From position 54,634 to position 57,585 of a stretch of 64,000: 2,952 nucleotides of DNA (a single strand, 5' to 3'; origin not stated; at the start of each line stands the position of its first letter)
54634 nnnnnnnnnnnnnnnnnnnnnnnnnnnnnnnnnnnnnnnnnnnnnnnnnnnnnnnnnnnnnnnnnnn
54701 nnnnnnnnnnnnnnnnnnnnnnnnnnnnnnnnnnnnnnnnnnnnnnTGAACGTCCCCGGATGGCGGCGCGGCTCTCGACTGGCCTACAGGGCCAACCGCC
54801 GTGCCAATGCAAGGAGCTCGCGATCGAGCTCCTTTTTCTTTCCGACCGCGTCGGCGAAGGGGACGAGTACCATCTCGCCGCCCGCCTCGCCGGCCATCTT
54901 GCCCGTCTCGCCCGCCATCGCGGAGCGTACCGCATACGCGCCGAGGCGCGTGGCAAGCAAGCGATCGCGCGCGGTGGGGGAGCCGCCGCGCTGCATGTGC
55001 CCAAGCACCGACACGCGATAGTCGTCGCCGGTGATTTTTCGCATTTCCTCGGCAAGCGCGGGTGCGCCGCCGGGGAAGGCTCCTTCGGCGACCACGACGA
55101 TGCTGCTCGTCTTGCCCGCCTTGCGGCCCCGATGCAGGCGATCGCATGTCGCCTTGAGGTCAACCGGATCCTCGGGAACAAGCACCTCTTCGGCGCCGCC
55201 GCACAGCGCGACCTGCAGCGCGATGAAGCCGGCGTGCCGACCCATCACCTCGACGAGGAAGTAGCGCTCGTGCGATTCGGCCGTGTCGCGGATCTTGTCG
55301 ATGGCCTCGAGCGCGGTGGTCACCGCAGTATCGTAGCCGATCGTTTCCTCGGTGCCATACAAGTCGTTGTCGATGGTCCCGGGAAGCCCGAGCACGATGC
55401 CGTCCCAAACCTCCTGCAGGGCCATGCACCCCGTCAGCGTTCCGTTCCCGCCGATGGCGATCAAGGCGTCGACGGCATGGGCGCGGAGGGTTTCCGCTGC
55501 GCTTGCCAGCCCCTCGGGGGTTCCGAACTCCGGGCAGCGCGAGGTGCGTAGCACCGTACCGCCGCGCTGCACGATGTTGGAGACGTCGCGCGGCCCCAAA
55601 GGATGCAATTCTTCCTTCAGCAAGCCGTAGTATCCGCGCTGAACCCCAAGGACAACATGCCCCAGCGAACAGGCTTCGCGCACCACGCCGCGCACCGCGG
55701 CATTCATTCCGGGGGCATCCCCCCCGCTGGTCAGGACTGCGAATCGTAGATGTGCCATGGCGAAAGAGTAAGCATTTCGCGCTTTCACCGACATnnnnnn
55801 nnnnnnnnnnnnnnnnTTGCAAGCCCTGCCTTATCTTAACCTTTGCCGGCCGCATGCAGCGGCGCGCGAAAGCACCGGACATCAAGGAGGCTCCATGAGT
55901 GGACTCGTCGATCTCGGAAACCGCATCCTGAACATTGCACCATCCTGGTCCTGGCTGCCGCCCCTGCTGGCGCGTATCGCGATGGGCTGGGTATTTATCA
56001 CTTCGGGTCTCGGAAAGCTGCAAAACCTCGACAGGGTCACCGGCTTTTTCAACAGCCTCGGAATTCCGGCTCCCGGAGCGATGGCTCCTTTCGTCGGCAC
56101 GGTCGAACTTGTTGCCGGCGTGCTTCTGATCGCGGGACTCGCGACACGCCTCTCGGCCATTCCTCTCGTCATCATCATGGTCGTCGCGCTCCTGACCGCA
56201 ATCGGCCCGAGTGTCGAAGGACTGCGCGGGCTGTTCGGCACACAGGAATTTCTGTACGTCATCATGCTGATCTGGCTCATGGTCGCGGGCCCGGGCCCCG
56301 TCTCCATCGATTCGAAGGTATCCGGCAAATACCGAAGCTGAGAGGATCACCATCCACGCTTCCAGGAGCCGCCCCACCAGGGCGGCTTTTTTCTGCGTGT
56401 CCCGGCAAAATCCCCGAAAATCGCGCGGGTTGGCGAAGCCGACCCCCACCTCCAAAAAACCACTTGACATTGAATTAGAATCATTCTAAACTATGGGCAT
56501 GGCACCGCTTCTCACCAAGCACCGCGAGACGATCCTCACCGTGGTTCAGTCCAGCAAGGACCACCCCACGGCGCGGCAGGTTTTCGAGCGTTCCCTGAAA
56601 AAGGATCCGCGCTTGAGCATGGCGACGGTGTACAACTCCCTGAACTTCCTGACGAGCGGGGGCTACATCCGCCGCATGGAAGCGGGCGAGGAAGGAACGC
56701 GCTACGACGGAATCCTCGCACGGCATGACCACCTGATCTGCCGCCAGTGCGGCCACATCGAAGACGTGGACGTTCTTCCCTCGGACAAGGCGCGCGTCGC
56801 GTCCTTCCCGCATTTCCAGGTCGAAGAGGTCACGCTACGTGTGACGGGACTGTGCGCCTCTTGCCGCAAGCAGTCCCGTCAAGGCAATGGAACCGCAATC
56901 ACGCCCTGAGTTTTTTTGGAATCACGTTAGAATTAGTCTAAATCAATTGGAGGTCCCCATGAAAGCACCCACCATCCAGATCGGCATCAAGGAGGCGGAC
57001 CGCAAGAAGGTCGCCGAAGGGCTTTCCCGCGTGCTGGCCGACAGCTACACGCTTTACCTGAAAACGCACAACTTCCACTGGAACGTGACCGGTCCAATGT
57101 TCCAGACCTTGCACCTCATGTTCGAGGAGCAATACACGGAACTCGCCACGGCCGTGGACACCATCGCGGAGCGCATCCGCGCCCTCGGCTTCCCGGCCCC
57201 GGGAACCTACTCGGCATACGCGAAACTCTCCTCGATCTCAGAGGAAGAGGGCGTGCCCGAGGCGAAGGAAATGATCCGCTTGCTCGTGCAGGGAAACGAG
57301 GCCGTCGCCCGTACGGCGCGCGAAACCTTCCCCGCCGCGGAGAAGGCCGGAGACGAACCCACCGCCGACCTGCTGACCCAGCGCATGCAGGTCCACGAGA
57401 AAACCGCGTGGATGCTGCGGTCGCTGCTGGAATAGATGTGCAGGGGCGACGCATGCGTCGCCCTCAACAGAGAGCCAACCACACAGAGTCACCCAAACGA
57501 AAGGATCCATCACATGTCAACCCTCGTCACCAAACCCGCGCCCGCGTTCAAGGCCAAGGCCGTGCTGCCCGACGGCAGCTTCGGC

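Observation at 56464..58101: PerR-like regulon: leaderless Fur-family gene with a 7-1-7 Per-type box, then dps and ahpC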

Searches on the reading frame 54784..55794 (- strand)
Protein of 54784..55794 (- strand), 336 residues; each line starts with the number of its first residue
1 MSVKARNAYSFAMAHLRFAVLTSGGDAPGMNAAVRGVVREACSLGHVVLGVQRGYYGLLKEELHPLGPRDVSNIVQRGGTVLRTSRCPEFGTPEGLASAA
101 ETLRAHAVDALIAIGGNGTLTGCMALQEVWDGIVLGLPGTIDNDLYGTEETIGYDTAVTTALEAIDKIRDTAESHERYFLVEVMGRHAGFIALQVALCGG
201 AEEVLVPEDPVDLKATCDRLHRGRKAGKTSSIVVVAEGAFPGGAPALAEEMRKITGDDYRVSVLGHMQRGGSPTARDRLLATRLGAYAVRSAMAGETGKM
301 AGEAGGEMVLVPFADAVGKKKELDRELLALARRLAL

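Call 6: search_protein_families(library=pfam, proteins=[window:54784-55794:-])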
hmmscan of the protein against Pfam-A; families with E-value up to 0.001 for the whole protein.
window:54784-55794:- (336 aa): 1 family
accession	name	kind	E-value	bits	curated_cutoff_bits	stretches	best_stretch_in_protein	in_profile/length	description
PF00365.25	PFK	-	8.6e-103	343.9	30.9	1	17-290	1-275/277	Phosphofructokinase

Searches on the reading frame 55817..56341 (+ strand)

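Call 6: search_protein_families(library=pfam, proteins=[window:55817-56341:+])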
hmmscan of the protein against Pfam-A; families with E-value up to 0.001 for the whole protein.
window:55817-56341:+ (174 aa): 4 families
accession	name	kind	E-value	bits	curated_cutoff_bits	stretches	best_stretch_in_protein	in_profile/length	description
PF07681.17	DoxX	-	1.1e-22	80.9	23.6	1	50-128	3-83/85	DoxX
PF07291.16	MauE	-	9.6e-09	36.1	27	1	50-126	6-85/128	Methylamine utilisation protein MauE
PF13564.11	DoxX_2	-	6.4e-05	23.5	26.3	1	56-128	6-81/103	DoxX-like family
PF04173.18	DoxD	-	0.00025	21.5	22.7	0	93-172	71-148/167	TQO small subunit DoxD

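Call 7: search_protein_families(library=ncbifam, proteins=[window:55817-56341:+], max_evalue=0.01)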
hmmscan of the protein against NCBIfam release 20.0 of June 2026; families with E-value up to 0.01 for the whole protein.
window:55817-56341:+ (174 aa): 3 families
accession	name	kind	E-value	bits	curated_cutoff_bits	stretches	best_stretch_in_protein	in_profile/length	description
NF050144.1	matur_HvfX_fam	equivalog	2e-19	70.4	80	1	46-127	1-86/165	HvfX family Cu-binding RiPP maturation protein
NF045576.1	BT_3928_fam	equivalog_domain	1.5e-05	24.3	250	1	51-127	4-89/358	BT_3928 family protein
NF041179.1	TQO_large_DoxD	equivalog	0.0071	16.4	300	0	93-128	86-120/181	thiosulfate:quinone oxidoreductase large subunit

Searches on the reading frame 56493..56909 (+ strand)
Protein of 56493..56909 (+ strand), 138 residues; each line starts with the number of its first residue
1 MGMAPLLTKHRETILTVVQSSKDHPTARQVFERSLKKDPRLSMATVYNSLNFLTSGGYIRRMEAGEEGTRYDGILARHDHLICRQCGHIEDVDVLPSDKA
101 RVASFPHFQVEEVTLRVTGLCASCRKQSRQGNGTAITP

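Call 6: search_protein_families(library=pfam, proteins=[window:56493-56909:+])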
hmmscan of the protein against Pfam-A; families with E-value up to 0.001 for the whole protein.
window:56493-56909:+ (138 aa): 1 family
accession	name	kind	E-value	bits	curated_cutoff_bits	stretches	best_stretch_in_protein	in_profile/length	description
PF01475.25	FUR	-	1.8e-23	83.4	23.1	1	7-94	6-95/121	Ferric uptake regulator family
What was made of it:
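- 56499..56909 (+): perR: PerR-type Fur-family repressor, 136 aa from the conserved start. The predicted transcription start is the A of this ATG, so the mRNA would be leaderless. The database version starts at 56493 (138 aa). Pfam FUR (call 6).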

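Call 7: search_protein_families(library=ncbifam, proteins=[window:56493-56909:+], max_evalue=0.01)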
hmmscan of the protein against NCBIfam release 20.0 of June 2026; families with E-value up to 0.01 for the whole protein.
window:56493-56909:+ (138 aa): 10 families
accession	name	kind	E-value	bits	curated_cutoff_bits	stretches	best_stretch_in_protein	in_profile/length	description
NF047406.1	TransRegPerRTherm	equivalog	6.1e-28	97.6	200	1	7-127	6-128/130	manganese-dependent transcriptional regulator PerR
NF052545.1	TransRegPerRClab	equivalog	2.2e-24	86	180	1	7-128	15-138/138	transcriptional regulator PerR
NF051892.1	TransRegFurBacil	equivalog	5.1e-18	65.6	220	1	7-129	19-148/149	ferric iron uptake transcriptional regulator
NF051891.1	TransRegFurHelico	equivalog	6.3e-14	52.1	200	1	8-124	26-145/148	ferric iron uptake transcriptional regulator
NF045677.1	FeRespRegIrr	equivalog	2.4e-11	43.8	170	1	17-108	22-110/127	Fur family transcriptional regulator Irr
NF045678.1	TransRegIrrA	equivalog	3.1e-11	43.3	150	1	18-106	32-117/138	iron response transcriptional regulator IrrA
NF047461.1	FUR_perox_PerRB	exception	4.1e-11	43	250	1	9-119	30-140/143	peroxide-responsive transcriptional repressor PerRB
NF006999.0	PRK09462.1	equivalog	1.6e-09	37.5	146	1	8-127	16-141/148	ferric iron uptake transcriptional regulator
NF047462.1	FUR_perox_PerRA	exception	2.5e-09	37.7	200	1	10-103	22-115/142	peroxide-responsive transcriptional repressor PerRA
NF008646.0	PRK11639.1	equivalog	1.3e-05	25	167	1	7-126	24-148/171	zinc uptake transcriptional repressor Zur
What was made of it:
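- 56499..56909 (+): Best NCBIfam models are PerR (call 7).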

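Call 8: find_homologous_proteins(query=window:56493-56909:+)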
Query window:56493-56909:+ (138 aa): 56 proteins with E <= 0.001 among 66 candidates.
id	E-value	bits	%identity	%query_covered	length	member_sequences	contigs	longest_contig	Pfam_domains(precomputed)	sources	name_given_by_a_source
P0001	4.9e-87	306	100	100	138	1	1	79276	PF01475.26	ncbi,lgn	-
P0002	6.0e-71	254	86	93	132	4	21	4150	PF01475.26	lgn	-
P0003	1.1e-70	253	89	90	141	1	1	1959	PF01475.26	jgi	jgi:Fur family peroxide stress response transcriptional regulator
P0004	1.9e-70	253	89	90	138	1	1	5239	PF01475.26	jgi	jgi:Fur family transcriptional regulator, peroxide stress response regulator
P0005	8.2e-70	251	86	92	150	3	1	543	PF01475.26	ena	-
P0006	1.2e-69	250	85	92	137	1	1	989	PF01475.26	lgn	-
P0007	5.1e-69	248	85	92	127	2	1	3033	PF01475.26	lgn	-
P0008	8.6e-69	247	86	91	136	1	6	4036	PF01475.26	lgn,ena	-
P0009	1.3e-68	247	84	92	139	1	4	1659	PF01475.26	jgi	jgi:Fe2+ or Zn2+ uptake regulation protein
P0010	1.4e-68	247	85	91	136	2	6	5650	PF01475.26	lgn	-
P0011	1.6e-68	246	83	92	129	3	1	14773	PF01475.26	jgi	jgi:Fur family peroxide stress response transcriptional regulator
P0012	1.8e-68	246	83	93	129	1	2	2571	PF01475.26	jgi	jgi:Fur family transcriptional regulator, peroxide stress response regulator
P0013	2.0e-68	246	86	92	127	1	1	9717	PF01475.26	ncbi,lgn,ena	-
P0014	2.1e-68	246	89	88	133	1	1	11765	PF01475.26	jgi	jgi:Fur family peroxide stress response transcriptional regulator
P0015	3.5e-68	245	84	92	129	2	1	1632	PF01475.26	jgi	jgi:Fur family peroxide stress response transcriptional regulator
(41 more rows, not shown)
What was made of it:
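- The database protein is annotated from 56493 (P0001, 138 aa, call 8).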

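Call 9: search_solved_structures(query=window:56493-56909:+, show_alignments=3)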
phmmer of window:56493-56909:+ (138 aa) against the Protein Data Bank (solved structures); distinct sequences matched with E-value up to 0.001: 23.
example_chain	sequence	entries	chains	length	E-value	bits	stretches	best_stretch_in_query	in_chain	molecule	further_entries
2fe3_A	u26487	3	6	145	1.5e-17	66.9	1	7-128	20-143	Peroxide operon regulator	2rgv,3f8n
9ire_A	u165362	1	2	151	6.4e-14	55.1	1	7-127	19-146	Ferric uptake regulation protein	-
4i7h_A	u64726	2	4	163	1.4e-13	54.1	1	7-127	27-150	peroxide stress sensing regulator | Peroxide stress regulator PerR, FUR family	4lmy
6d57_A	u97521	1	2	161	8.3e-13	51.5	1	7-128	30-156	Ferric uptake regulation protein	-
4ets_A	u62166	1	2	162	8.5e-13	51.5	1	7-128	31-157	Ferric uptake regulation protein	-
5fd5_A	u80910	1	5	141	1.9e-11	47.1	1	7-91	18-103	Ferric uptake regulation protein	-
5fd6_A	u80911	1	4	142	2e-11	47.1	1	7-91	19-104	Ferric uptake regulation protein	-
4ray_A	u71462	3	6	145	2.1e-11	47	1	7-87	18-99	DNA-binding transcriptional dual regulator of siderophore biosynthesis and transport(Fur f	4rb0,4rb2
2xig_A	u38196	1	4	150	2.4e-11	46.8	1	8-91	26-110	FERRIC UPTAKE REGULATION PROTEIN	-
4raz_A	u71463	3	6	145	2.9e-11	46.6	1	7-87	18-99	DNA-binding transcriptional dual regulator of siderophore biosynthesis and transport(Fur f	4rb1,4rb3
6dk4_A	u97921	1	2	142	5.1e-10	42.5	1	10-94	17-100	Ferric uptake regulation protein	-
7ne9_AAA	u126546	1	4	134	1.3e-09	41.2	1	2-128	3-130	Ferric uptake regulator family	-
2o03_A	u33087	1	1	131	4.3e-09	39.5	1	8-125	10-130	probable Zinc uptake regulation protein FurB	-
5nbc_A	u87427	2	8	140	9e-09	38.5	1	7-126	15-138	Ferric uptake regulation protein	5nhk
2w57_A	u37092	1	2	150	4.5e-08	36.2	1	9-124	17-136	FERRIC UPTAKE REGULATION PROTEIN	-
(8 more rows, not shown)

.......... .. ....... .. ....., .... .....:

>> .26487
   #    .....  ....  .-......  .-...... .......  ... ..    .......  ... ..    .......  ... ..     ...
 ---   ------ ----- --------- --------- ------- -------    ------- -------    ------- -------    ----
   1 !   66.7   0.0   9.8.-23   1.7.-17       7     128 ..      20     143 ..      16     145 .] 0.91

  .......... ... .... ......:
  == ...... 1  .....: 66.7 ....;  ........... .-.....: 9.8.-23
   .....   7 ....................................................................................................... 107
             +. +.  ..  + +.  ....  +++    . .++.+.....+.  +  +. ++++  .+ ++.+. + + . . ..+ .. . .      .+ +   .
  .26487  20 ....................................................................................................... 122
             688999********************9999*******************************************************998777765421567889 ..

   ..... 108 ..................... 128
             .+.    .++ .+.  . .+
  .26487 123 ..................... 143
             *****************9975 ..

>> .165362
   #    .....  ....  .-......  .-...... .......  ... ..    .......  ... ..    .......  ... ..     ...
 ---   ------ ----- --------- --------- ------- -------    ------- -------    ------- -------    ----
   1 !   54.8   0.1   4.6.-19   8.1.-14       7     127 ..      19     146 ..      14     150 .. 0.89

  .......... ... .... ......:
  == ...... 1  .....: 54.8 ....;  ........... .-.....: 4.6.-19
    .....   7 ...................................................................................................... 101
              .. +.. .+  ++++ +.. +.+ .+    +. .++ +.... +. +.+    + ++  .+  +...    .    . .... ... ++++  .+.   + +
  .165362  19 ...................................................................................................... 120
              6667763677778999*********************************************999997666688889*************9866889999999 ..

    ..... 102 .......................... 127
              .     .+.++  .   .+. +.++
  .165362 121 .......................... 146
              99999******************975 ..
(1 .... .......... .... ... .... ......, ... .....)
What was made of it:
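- It puts N48 on N61, and the two CxxC pairs on C96/C99 and C136/C139 (call 9).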

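Call 11: find_related_loci(query=A1, collection=genome_contigs, flank=4000)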
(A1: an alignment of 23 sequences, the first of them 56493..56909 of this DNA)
Query A1 (138 aa) in genome_contigs; peptide patterns used: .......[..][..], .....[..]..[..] (x = any residue, [..] = any of these).
175 stretches matched a pattern; 168 encode a relative of the query (tblastn E <= 1e-3); the best 80 are kept; 80 distinct loci.
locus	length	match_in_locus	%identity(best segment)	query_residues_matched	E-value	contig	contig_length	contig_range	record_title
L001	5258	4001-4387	84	1-129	4e-75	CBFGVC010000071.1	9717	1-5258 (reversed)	MAG TPA_asm: uncultured Fibrobacteria bacterium isolate SRR17295757_maxbin2_22 genome assembly, contig: ERZ23398518.8350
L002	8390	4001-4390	78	1-130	1e-72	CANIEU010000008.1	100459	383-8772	MAG: Fibrobacteres bacterium isolate RH-14apr17-165 genome assembly, contig: RH-14apr17-C463, whole genome shotgun seque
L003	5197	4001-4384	81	3-130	3e-72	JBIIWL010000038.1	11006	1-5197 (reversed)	MAG: Fibrobacteria bacterium isolate ME2005-04-11_3300042883_group2_bin29 Rohwer_bin1431_scaffold_5237_c1, whole genome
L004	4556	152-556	77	1-135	3e-72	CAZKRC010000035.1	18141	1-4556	MAG TPA_asm: uncultured Bifidobacterium sp. isolate SRP220891_co3_272 genome assembly, contig: NODE_4030_length_18141_co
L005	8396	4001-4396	78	3-134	5e-70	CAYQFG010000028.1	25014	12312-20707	MAG TPA_asm: uncultured Bifidobacterium sp. isolate SRP220891_co3_391 genome assembly, contig: NODE_2294_length_25014_co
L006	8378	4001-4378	79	3-128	3e-70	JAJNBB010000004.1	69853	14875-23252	MAG: Fibrobacteria bacterium isolate C_No_T20_A_bin.76 scaffold_186, whole genome shotgun sequence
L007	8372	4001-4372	64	7-129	2e-49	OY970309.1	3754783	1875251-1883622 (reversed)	MAG: uncultured Fibrobacteria bacterium isolate MFD05502.bin.1.3 genome assembly, chromosome: 1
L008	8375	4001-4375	54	3-126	1e-43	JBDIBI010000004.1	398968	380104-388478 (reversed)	MAG: Blastocatellia bacterium isolate AS-MICRO-OLR.206 NODE_26_length_398968_cov_35.063104, whole genome shotgun sequenc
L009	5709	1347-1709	52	7-126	4e-40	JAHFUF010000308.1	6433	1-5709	MAG: Blastocatellia bacterium isolate nzgw73 NODE_24128_length_6434_cov_2.670680, whole genome shotgun sequence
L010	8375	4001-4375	52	3-126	4e-40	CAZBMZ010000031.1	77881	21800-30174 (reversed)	MAG TPA_asm: uncultured Clostridia bacterium isolate SRP090828_co2_158 genome assembly, contig: NODE_127_length_77881_co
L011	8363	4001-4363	51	7-126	5e-39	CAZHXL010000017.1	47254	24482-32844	MAG TPA_asm: uncultured Clostridia bacterium isolate SRP178908_co1_55 genome assembly, contig: NODE_388_length_47254_cov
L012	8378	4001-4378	49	2-126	8e-39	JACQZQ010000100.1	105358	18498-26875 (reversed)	MAG: Acidobacteria bacterium isolate NC_groundwater_1571_Pr3_B-0.1um_34_27 SR-2_scaffold_141_3121464, whole genome shotg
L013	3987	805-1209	48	3-137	1e-36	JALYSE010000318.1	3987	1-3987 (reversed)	MAG: Fibrobacterota bacterium isolate MDV bin107 SD1456_NODE_9643_length_3987_cov_0.950259, whole genome shotgun sequenc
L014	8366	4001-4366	46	7-126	3e-31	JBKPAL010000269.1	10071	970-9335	MAG: Acidobacteriota bacterium isolate GB_HAYS_MAG_00005 GB_HAYS_000000426845, whole genome shotgun sequence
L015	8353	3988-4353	43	7-126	7e-31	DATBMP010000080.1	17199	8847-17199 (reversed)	MAG TPA_asm: Pyrinomonadaceae bacterium isolate SMAG_U4001 k141_2628529, whole genome shotgun sequence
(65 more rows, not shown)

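Call 18: find_encoding_contigs(protein=P0001, flank=3000, max_places=3)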
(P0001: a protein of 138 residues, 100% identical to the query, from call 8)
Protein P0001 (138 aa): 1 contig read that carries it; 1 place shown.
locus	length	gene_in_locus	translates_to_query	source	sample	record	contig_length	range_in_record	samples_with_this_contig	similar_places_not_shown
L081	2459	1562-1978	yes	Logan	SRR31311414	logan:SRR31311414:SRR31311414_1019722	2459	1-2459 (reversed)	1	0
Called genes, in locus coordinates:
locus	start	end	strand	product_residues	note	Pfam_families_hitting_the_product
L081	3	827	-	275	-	?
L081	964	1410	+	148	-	PF07291:MauE, PF07681:DoxX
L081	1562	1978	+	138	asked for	PF01475:FUR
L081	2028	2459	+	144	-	?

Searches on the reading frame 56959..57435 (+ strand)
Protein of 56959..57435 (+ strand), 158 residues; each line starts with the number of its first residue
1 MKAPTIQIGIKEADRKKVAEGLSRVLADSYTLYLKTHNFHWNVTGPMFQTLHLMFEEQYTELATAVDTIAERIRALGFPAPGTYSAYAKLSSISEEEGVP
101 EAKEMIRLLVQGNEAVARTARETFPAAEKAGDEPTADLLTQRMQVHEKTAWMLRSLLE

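Call 6: search_protein_families(library=pfam, proteins=[window:56959-57435:+])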
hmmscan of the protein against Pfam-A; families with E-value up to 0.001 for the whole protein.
window:56959-57435:+ (158 aa): 1 family
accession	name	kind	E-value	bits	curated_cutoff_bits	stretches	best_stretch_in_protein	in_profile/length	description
PF00210.30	Ferritin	-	1.1e-27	97.2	24.5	1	20-158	2-137/142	Ferritin-like domain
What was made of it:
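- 56959..57435 (+): dps: DNA-protecting ferritin-like protein, 158 aa, with Shine-Dalgarno GGAGG at 56949-53. Pfam Ferritin, 1.1e-27 (call 6).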

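Call 7: search_protein_families(library=ncbifam, proteins=[window:56959-57435:+], max_evalue=0.01)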
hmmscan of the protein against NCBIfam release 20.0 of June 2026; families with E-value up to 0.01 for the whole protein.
window:56959-57435:+ (158 aa): 3 families
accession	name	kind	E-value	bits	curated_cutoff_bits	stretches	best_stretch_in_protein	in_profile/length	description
NF006975.0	PRK09448.1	equivalog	2.7e-23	82.9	114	1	7-157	18-166/168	DNA starvation/stationary phase protection protein Dps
NF041388.1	DNAstvprot_Halo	equivalog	5.8e-21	75.1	170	1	8-158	14-165/171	DNA starvation/stationary phase protection protein DpsA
NF052461.1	DNAProtecDpsACyan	equivalog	1.5e-17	63.8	300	1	9-156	19-167/176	DNA starvation/stress protection protein DpsA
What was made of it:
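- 56959..57435 (+): Best NCBIfam model is Dps, though below its cut-off (call 7).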

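Call 47: list_cluster_members(proteins=[P0001, window:56959-57435:+, window:57514-58101:+])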
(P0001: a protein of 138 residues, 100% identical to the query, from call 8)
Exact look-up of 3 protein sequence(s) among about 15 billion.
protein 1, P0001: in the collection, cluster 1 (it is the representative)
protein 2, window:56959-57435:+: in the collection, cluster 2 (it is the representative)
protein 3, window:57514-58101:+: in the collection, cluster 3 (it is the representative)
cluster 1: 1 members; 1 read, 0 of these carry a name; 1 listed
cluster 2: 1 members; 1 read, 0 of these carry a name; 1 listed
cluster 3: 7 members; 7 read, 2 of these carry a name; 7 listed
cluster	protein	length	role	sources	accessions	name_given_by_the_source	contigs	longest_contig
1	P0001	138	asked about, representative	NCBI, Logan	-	-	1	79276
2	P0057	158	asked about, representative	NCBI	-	-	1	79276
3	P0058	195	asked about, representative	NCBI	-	-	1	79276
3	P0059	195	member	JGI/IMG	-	peroxiredoxin (alkyl hydroperoxide reductase subunit C)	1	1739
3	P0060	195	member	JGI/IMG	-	peroxiredoxin (alkyl hydroperoxide reductase subunit C)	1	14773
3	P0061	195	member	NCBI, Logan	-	-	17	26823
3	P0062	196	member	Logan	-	-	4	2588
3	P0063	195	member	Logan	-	-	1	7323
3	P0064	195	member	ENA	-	-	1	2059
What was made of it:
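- Tried and rejected: Exact-protein look-ups returned no names (calls 18, 47).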
